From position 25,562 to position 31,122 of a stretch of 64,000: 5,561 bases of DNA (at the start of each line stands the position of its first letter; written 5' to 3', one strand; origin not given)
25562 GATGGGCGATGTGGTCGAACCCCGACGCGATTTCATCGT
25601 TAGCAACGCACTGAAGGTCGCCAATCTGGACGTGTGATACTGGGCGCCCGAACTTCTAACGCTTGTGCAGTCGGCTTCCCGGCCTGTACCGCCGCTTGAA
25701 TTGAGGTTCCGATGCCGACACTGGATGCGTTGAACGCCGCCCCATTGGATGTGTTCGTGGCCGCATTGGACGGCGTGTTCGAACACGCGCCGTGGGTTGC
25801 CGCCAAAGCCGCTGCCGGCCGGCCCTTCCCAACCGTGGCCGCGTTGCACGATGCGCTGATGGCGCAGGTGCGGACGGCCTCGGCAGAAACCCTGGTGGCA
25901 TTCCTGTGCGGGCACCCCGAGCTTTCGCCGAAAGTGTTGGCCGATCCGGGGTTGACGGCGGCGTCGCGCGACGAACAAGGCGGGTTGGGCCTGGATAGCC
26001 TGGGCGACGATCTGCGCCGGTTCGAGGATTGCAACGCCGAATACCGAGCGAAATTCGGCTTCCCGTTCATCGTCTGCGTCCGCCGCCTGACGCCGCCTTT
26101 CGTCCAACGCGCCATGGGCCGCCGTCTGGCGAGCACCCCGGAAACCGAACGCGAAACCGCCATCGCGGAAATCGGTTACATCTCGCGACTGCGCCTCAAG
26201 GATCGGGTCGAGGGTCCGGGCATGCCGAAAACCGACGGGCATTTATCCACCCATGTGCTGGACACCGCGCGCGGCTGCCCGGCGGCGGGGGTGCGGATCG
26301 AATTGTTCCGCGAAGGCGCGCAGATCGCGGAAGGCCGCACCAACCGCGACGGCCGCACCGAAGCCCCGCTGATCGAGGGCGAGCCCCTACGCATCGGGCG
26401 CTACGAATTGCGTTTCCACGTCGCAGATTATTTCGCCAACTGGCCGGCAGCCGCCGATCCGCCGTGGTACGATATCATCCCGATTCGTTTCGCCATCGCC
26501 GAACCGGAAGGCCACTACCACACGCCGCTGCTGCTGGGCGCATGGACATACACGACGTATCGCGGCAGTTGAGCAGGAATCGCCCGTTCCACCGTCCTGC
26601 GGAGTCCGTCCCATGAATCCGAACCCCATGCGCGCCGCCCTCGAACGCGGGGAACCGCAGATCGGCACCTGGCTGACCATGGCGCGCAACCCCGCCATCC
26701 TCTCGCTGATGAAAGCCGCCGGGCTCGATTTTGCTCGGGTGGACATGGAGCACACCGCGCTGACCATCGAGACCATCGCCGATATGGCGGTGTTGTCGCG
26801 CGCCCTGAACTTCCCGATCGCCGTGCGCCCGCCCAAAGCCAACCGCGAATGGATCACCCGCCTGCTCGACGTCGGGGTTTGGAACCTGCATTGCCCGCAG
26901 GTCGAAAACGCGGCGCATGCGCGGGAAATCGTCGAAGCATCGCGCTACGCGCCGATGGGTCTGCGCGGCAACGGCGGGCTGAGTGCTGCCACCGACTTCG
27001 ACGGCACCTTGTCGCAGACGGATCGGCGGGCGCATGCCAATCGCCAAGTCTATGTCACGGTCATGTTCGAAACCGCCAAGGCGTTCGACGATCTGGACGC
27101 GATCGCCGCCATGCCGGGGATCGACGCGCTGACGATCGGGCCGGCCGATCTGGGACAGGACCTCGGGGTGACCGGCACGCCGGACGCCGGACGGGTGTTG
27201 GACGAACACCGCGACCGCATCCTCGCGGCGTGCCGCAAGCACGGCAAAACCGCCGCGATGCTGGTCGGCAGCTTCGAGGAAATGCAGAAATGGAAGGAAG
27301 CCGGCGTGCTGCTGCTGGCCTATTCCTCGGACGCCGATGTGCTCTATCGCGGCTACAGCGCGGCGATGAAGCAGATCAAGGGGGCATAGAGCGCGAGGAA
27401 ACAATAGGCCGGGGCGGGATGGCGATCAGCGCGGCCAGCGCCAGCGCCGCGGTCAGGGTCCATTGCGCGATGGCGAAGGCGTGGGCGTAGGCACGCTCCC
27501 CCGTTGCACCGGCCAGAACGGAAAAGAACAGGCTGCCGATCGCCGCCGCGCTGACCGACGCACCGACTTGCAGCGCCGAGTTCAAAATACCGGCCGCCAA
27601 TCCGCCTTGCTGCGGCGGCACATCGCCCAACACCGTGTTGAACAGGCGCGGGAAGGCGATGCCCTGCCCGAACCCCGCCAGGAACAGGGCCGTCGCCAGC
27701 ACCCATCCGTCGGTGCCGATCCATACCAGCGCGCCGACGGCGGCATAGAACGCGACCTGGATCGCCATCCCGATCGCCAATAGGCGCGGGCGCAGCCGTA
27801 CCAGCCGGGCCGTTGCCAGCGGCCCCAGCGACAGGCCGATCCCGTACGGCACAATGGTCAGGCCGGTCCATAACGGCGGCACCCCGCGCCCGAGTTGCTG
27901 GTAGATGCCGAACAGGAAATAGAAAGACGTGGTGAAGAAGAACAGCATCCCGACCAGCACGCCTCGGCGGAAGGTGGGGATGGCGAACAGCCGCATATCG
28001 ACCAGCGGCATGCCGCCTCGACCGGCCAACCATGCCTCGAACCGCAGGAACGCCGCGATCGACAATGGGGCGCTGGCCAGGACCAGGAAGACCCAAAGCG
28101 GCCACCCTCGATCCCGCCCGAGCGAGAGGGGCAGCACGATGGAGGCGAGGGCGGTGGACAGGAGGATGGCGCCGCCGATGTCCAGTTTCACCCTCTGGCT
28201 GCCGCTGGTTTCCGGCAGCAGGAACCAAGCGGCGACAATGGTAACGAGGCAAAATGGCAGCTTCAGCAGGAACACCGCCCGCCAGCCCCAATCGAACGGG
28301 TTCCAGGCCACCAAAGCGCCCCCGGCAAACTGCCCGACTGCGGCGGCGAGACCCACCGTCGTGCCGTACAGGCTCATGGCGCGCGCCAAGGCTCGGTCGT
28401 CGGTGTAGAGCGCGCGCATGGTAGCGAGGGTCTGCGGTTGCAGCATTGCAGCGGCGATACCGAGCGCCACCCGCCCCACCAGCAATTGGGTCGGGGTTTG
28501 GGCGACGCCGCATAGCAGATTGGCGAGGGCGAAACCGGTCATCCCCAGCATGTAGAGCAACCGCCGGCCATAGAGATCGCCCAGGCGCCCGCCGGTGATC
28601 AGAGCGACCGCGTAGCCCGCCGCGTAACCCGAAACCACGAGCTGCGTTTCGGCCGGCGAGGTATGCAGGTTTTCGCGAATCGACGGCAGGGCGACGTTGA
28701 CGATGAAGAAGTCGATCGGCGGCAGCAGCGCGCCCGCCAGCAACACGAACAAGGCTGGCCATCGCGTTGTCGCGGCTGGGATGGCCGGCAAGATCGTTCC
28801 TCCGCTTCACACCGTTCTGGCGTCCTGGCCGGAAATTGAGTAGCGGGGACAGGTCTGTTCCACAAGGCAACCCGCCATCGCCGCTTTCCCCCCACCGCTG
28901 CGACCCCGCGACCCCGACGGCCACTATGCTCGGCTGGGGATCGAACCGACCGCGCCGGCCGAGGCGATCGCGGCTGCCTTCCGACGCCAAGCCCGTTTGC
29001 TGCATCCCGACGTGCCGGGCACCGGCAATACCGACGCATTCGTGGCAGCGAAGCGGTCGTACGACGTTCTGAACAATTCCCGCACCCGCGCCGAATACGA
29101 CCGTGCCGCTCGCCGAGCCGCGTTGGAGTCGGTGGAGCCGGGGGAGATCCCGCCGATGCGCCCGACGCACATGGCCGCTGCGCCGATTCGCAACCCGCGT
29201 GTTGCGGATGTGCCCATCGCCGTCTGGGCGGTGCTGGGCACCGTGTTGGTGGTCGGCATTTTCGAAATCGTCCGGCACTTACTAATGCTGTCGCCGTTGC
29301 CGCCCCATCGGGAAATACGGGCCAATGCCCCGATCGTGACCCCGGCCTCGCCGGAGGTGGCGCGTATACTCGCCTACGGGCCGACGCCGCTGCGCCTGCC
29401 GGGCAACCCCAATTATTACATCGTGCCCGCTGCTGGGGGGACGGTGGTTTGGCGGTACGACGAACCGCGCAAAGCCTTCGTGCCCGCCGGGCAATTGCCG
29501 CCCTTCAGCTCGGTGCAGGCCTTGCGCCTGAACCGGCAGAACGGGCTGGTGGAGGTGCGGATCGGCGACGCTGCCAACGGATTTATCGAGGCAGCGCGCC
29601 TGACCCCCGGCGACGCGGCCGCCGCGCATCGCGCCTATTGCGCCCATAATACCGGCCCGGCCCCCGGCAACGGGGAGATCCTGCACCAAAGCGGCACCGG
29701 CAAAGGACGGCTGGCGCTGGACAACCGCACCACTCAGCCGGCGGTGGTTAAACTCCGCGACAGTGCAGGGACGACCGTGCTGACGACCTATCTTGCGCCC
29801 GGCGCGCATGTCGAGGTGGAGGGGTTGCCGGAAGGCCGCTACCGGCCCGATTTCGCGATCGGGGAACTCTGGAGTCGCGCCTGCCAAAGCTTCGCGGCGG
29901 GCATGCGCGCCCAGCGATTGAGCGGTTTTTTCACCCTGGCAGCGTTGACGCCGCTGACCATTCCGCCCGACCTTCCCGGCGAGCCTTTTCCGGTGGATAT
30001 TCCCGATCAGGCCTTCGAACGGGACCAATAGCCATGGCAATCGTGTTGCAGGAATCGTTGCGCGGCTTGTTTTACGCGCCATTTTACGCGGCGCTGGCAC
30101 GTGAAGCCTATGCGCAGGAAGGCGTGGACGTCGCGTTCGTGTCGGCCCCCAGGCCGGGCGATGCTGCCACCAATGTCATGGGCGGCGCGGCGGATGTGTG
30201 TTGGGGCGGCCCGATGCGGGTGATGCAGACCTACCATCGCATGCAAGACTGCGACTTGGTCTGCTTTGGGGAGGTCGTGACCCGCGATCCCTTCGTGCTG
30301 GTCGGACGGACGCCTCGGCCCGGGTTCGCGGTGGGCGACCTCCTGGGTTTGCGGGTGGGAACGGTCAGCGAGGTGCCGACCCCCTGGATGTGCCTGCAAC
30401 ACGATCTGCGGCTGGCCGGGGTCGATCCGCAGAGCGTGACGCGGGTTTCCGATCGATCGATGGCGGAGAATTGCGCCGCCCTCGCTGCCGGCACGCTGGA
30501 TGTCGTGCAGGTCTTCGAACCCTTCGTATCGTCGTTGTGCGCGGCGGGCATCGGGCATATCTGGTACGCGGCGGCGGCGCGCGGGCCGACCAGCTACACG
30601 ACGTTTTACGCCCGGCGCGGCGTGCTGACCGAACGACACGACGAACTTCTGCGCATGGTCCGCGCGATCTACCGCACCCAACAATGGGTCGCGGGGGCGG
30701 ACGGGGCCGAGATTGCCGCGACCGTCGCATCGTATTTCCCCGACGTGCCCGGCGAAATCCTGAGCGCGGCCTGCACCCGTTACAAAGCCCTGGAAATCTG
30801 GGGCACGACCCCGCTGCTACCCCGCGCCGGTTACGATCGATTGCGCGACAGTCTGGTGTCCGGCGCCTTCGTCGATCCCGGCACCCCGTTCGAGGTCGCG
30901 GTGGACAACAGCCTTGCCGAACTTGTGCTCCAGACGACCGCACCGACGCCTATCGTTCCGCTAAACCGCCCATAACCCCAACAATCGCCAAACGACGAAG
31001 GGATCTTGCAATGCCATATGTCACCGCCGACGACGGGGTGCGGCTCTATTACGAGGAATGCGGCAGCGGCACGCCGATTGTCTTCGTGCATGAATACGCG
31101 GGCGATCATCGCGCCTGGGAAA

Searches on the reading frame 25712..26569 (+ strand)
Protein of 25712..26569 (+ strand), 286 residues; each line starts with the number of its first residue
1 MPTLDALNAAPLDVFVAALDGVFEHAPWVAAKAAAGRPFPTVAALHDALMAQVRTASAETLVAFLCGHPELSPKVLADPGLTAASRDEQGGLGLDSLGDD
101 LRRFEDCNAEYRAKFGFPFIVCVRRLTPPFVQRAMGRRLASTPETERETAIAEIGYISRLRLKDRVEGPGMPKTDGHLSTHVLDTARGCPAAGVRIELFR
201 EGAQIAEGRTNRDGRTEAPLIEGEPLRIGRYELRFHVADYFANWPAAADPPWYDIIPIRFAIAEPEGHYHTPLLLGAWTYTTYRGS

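Call 76: search_protein_families(library=pfam, proteins=[window:25712-26569:+], max_evalue=0.00001)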
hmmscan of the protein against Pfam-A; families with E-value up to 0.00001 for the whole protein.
window:25712-26569:+ (286 aa): 2 families
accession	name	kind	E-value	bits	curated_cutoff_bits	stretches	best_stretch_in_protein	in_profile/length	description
PF09349.15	OHCU_decarbox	-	3.2e-41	141.9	24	1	8-163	1-155/155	OHCU decarboxylase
PF00576.27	Transthyretin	-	1.5e-30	106.4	25.3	1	178-285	1-109/109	HIUase/Transthyretin family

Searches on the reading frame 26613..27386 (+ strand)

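Call 77: search_protein_families(library=pfam, proteins=[window:26613-27386:+], max_evalue=0.00001)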
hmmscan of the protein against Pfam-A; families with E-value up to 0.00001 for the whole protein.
window:26613-27386:+ (258 aa): 1 family
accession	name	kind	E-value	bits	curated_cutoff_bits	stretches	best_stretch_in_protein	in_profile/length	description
PF03328.21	HpcH_HpaI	-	2.9e-26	92.5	25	1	17-228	2-202/221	HpcH/HpaI aldolase/citrate lyase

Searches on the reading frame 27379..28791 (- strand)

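Call 77: search_protein_families(library=pfam, proteins=[window:27379-28791:-], max_evalue=0.00001)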
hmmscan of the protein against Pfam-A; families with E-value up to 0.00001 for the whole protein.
window:27379-28791:- (471 aa): 2 families
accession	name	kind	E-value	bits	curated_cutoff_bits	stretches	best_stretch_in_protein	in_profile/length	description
PF07690.21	MFS_1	-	2e-44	152.4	33.4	1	20-414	4-346/347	Major Facilitator Superfamily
PF00083.30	Sugar_tr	-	7.2e-11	42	22.3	1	45-195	44-194/452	Sugar (and other) transporter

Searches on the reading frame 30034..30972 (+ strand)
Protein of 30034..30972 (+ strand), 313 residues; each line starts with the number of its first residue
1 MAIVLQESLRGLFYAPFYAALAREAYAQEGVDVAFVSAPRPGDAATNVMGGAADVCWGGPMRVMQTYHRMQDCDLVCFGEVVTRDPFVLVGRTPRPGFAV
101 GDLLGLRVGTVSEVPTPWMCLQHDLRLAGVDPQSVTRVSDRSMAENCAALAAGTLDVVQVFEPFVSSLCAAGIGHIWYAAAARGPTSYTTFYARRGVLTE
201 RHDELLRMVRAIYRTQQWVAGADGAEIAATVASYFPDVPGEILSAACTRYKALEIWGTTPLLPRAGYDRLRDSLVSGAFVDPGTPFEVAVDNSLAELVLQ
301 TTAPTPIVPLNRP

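Call 77: search_protein_families(library=pfam, proteins=[window:30034-30972:+], max_evalue=0.00001)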
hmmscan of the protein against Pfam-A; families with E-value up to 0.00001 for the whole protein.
window:30034-30972:+ (313 aa): 2 families
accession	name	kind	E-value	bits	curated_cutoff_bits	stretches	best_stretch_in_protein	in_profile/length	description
PF09084.16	NMT1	-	1.5e-13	51.6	20.5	1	15-219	5-209/216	NMT1/THI5 like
PF13379.11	NMT1_2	-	1.8e-12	48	24.7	1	105-231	123-250/252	NMT1-like family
